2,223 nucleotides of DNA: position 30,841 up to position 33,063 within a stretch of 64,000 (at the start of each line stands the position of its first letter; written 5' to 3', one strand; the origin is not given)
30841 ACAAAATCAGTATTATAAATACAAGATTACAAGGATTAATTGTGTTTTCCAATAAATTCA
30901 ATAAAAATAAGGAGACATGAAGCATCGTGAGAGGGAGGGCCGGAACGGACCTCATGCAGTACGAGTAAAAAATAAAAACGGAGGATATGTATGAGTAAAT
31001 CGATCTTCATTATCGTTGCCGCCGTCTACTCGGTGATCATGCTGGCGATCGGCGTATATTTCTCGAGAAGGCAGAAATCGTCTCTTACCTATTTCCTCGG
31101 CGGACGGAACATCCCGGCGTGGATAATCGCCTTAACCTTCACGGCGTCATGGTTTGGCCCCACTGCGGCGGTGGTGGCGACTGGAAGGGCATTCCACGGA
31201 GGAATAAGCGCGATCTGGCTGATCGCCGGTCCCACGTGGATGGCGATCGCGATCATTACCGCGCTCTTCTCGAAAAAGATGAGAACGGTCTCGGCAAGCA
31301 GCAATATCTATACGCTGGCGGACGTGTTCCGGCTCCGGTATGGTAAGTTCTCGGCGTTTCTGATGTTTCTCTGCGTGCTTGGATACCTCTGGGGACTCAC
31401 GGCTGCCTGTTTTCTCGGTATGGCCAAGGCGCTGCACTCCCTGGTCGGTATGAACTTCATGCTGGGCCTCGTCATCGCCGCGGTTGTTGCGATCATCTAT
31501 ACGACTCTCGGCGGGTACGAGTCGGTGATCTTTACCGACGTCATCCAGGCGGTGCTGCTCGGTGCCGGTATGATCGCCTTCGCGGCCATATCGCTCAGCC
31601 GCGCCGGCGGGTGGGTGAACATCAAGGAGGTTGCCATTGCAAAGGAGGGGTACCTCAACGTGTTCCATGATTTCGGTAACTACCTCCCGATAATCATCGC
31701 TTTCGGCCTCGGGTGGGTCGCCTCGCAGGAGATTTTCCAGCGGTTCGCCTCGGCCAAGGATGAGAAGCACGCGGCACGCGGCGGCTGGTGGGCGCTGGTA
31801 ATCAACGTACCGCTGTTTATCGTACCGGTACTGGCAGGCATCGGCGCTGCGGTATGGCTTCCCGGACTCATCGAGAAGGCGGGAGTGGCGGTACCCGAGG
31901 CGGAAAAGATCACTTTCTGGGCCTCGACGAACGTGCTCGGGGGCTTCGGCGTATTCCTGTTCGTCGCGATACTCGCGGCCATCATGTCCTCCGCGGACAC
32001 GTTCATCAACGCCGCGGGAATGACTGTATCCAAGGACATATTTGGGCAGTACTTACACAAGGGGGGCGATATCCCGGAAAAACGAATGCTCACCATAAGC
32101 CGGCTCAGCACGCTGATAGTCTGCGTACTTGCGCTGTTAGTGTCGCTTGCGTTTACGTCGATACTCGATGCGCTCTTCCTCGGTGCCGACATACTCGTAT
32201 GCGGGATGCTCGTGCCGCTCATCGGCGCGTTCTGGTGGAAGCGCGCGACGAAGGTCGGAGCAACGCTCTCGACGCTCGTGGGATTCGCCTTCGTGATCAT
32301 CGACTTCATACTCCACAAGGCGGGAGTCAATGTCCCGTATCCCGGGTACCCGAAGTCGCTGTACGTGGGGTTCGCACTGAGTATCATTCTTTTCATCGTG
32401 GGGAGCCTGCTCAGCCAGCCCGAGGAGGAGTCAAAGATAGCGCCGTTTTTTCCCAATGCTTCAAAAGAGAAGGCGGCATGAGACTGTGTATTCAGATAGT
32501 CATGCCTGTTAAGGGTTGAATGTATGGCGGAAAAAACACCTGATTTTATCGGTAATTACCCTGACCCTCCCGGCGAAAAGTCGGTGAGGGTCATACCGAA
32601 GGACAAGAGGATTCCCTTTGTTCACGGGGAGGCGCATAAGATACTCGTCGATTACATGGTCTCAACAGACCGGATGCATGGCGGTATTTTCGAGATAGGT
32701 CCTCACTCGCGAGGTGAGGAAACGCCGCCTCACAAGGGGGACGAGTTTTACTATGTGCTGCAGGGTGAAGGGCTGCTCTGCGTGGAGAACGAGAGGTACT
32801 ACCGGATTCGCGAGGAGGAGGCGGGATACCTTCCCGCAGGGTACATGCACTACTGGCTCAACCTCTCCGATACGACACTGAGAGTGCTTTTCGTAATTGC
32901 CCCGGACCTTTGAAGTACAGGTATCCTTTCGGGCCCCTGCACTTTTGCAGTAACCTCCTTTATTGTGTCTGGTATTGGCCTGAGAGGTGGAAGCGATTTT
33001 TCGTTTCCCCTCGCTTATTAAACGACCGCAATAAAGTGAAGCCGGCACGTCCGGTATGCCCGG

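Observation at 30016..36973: Six-gene accessory module inserted inside the hut locus: MTase / Na+-solute symporter / cupin / two PrpD paralogs / URO-D-family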

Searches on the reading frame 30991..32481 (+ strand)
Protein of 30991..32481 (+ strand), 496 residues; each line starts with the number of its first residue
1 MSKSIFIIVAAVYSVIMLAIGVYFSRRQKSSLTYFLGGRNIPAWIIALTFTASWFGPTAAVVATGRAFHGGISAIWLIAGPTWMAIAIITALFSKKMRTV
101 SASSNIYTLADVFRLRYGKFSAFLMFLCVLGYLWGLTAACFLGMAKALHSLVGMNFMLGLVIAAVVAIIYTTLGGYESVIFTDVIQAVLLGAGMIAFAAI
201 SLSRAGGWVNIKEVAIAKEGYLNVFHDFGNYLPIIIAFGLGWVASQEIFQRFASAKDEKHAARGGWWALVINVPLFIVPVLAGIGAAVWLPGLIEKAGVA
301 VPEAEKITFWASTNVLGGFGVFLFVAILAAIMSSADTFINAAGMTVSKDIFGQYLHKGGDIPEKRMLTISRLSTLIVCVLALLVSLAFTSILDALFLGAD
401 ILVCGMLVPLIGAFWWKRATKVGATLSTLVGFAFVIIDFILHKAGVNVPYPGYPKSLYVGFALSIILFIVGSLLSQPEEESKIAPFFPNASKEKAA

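Call 3: search_protein_families(library=pfam, proteins=[window:30991-32481:+])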
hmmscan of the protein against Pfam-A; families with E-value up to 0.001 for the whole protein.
window:30991-32481:+ (496 aa): 1 family
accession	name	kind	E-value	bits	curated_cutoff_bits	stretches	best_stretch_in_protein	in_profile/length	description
PF00474.23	SSF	-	7.1e-38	131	22.8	1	34-431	1-406/406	Sodium:solute symporter family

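Call 4: search_protein_families(library=ncbifam, proteins=[window:30991-32481:+])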
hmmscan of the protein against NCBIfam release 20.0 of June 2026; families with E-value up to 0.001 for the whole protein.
window:30991-32481:+ (496 aa): 10 families
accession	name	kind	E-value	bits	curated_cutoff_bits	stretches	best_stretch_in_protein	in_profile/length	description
TIGR02121.1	Na_Pro_sym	equivalog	1.6e-41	142.6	515.5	1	6-476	3-470/488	sodium/proline symporter PutP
TIGR00813.1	sss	superfamily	6.3e-39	134.2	184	1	34-431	1-411/411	sodium/solute symporter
TIGR02119.1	panF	equivalog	5.7e-31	108.1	328.05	1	7-476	4-469/471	sodium/pantothenate symporter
NF011948.0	PRK15419.1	equivalog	3.9e-17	62.3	955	1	7-437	8-443/502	sodium/proline symporter PutP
NF007790.0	PRK10484.1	equivalog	3.1e-14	52.7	401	1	7-473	5-481/527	solute:sodium symporter family transporter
NF006903.2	PRK09395.1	subfamily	3.5e-14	52.1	750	1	7-444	38-484/552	cation/acetate symporter ActP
TIGR02711.1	symport_actP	equivalog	1e-08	34.4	1099.25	1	7-458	35-494/549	cation/acetate symporter ActP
TIGR03648.1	Na_symport_lg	subfamily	1.2e-08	33.9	320.75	1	328-444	371-486/547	VC_2705 family sodium/solute symporter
NF009135.0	PRK12488.1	subfamily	6.4e-07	28.3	850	1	7-444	35-481/549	cation/acetate symporter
NF058657.1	MncbAcdTpMctC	equivalog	2.1e-06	26.5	670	1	4-441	6-455/527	monocarboxylic acid transporter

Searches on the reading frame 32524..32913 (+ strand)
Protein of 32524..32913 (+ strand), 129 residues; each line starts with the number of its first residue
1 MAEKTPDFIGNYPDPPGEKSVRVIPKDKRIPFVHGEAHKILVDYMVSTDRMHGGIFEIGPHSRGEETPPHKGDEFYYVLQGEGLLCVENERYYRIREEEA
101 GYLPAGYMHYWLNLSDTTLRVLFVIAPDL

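Call 3: search_protein_families(library=pfam, proteins=[window:32524-32913:+])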
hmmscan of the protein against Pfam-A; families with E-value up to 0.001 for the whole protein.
window:32524-32913:+ (129 aa): 1 family
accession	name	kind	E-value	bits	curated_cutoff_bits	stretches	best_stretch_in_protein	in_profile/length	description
PF07883.17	Cupin_2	-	9.9e-12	44.9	27.2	1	55-124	2-69/70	Cupin domain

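Call 4: search_protein_families(library=ncbifam, proteins=[window:32524-32913:+])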
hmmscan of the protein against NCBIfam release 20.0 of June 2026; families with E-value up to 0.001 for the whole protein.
window:32524-32913:+ (129 aa): 0 families

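Call 43: search_solved_structures(query=window:32524-32910:+, max_evalue=1, show_alignments=2)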
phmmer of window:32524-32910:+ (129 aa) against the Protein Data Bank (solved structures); distinct sequences matched with E-value up to 1: 15.
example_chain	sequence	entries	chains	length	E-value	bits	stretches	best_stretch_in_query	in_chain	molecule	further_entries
3ht1_A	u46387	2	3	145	0.00078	22.7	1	30-127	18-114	RemF protein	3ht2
3rns_A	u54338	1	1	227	0.004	20.4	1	61-110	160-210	Cupin 2 conserved barrel domain protein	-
2vqa_A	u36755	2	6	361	0.011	19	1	51-124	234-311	SLL1358 PROTEIN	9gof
3fe5_A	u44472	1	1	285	0.02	18.1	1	56-117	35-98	3-hydroxyanthranilate 3,4-dioxygenase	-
2ozj_A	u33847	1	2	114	0.024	17.8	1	22-109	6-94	Cupin 2, conserved barrel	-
1v70_A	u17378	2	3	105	0.036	17.3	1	47-127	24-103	probable antibiotics synthesis protein | hypothetical protein TTHA0104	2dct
2b8m_A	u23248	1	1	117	0.071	16.3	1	41-127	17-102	Hypothetical protein MJ0764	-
1o4t_A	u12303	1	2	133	0.074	16.3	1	28-125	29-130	putative oxalate decarboxylase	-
3es1_A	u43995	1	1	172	0.099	15.9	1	53-125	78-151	Cupin 2, conserved barrel domain protein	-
3l2h_A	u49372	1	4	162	0.18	15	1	54-109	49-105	Putative sugar phosphate isomerase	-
4fag_A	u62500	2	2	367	0.4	13.9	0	49-116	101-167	Gentisate 1,2-dioxygenase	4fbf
5yjs_A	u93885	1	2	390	0.66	13.2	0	56-125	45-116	vicilin-like antimicrobial peptides 2-2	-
1yhf_A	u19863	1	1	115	0.73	13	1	62-127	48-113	hypothetical protein SPy1581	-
5u93_A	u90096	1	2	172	0.79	12.9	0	41-122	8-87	HTH-type transcriptional activator RhaR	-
5u9e_A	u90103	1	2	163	0.85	12.8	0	69-122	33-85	HTH-type transcriptional activator RhaR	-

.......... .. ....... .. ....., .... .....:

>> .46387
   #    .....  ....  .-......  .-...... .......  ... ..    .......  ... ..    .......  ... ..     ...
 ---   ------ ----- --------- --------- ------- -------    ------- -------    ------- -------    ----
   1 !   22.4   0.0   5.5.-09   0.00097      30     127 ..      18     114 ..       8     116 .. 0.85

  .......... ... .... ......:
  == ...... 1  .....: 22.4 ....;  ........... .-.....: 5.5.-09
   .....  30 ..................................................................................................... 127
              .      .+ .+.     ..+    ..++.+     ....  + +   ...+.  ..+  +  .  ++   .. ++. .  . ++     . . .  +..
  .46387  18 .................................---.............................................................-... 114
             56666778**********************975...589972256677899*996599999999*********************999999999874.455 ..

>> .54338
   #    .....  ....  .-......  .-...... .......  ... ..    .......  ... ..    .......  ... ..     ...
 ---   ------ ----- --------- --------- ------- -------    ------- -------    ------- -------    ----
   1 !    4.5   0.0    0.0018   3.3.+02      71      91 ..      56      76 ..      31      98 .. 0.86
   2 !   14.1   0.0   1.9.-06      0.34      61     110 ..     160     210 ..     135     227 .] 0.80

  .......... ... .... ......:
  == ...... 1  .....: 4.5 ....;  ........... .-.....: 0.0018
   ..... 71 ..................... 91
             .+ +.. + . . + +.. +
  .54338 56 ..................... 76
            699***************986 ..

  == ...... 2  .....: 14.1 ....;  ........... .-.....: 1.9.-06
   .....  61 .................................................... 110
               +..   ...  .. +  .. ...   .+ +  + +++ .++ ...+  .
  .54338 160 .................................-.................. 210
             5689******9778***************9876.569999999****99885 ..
